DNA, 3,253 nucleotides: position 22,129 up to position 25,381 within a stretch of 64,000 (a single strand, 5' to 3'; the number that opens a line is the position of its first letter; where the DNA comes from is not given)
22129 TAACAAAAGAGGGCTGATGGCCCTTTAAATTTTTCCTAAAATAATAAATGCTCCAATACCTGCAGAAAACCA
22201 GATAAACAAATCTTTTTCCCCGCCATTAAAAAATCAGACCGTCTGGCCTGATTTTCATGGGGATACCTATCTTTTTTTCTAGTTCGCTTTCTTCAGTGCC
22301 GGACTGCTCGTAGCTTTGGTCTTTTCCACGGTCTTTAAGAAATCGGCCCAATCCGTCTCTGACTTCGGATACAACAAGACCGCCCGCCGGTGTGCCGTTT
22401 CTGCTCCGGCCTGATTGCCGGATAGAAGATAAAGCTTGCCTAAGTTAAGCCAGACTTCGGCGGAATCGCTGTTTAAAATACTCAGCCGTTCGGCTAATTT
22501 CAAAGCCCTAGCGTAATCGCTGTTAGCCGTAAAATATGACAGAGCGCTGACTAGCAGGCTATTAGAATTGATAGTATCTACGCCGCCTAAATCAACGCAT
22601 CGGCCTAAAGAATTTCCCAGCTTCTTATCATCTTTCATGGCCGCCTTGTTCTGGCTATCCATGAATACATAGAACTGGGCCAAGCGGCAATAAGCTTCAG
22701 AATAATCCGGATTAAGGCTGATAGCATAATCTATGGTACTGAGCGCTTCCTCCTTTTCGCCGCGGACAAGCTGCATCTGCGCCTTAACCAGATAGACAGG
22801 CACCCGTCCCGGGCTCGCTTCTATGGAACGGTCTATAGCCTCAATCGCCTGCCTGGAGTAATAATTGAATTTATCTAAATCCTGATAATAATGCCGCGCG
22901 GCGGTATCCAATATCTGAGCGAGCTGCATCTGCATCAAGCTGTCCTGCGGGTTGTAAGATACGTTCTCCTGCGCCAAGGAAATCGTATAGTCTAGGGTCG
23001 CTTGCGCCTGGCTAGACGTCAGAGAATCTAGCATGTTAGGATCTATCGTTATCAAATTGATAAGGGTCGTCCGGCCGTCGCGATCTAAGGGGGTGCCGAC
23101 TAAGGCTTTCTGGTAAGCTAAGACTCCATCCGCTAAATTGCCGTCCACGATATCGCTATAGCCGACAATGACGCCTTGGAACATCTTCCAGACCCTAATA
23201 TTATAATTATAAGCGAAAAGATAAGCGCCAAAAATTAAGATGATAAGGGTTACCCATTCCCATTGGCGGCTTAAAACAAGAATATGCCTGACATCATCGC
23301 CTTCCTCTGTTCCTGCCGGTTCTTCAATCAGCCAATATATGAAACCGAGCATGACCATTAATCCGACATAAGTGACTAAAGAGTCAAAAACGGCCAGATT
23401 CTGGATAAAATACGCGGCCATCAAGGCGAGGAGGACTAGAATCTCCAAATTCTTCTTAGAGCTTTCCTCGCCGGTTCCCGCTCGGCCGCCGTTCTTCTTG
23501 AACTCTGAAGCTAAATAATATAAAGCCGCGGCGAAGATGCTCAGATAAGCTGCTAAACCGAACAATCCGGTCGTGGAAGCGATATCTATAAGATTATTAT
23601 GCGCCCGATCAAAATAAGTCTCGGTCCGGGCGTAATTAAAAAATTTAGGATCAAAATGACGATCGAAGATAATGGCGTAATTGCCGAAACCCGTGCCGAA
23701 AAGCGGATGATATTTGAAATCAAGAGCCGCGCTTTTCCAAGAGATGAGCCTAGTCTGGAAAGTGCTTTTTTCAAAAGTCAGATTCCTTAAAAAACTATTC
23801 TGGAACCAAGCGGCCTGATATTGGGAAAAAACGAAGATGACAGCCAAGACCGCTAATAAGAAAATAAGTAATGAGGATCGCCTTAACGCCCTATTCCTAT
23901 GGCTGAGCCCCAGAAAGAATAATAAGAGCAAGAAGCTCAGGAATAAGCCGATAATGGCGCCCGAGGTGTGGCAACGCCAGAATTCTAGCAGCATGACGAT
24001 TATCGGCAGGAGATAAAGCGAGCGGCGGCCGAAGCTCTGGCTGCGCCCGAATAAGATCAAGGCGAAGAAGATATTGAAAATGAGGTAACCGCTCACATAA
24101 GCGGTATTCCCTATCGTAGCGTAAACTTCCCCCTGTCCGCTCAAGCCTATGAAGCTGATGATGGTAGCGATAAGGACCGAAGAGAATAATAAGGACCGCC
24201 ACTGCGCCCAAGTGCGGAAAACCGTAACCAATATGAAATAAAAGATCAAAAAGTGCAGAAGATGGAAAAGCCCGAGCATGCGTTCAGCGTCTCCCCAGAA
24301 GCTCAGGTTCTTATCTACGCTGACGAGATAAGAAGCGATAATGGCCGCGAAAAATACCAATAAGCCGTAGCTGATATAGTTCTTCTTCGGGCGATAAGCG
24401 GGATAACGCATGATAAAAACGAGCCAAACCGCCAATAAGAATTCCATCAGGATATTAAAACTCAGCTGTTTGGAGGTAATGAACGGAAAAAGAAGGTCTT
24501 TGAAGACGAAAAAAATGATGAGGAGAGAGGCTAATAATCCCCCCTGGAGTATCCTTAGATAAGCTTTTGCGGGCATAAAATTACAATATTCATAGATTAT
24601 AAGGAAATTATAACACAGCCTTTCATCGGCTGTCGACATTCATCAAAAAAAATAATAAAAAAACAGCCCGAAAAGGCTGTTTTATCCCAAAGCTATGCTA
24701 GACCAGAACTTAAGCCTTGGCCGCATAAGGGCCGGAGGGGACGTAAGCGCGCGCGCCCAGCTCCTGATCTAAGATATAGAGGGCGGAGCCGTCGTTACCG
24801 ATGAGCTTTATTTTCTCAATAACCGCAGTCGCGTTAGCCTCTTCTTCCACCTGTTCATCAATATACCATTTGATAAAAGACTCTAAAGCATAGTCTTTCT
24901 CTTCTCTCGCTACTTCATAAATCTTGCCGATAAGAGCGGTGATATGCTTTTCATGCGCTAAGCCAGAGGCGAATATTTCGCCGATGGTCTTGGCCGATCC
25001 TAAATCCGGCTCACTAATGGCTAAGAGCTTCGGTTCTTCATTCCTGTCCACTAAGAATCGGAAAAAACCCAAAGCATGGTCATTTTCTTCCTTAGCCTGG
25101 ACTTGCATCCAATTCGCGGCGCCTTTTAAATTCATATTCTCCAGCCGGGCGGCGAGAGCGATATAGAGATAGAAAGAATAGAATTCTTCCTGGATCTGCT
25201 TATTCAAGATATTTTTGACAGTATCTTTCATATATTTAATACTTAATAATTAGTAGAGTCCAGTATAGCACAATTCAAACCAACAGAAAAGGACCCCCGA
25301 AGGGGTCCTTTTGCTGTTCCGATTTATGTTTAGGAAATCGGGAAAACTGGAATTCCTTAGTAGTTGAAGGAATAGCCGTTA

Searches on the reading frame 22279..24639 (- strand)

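Call 22: search_protein_families(library=pfam, proteins=[window:22279-24639:-], max_evalue=0.0001)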
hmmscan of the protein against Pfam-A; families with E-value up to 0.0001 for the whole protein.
window:22279-24639:- (786 aa): 11 families
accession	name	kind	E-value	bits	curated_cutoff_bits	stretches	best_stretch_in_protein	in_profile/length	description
PF04932.20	Wzy_C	-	5.5e-16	59.1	31.7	1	225-366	15-149/149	O-Antigen ligase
PF13431.12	TPR_17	-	1e-09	38.3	24.4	0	638-660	4-26/34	Tetratricopeptide repeat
PF13432.12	TPR_16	-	6.3e-09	36.6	32.7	0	705-759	9-63/65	Tetratricopeptide repeat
PF14559.12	TPR_19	-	7.6e-09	36.2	25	0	705-765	3-62/68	Tetratricopeptide repeat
PF13428.12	TPR_14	-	9.8e-09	35.5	23.5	0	728-764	2-38/44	Tetratricopeptide repeat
PF07719.23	TPR_2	-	6e-06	26.4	27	0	727-759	1-33/34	Tetratricopeptide repeat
PF13181.12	TPR_8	-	2e-05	24.8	25.7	0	727-759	1-33/34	Tetratricopeptide repeat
PF13414.12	TPR_11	-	4e-05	23.6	26.8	0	627-657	8-38/42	TPR repeat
PF13371.12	TPR_9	-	4.2e-05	23.9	35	0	704-748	6-50/73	Tetratricopeptide repeat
PF00515.34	TPR_1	-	4.4e-05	23.5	27.8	0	727-759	1-33/34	Tetratricopeptide repeat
PF13429.12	TPR_15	-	7.3e-05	22.8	26.2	0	694-762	111-181/280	Tetratricopeptide repeat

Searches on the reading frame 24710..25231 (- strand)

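Call 22: search_protein_families(library=pfam, proteins=[window:24710-25231:-], max_evalue=0.0001)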
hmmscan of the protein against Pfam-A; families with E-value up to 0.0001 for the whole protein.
window:24710-25231:- (173 aa): 1 family
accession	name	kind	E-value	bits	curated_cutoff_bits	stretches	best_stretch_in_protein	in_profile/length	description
PF00210.30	Ferritin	-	8.4e-35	120.2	24.5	1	7-144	2-142/142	Ferritin-like domain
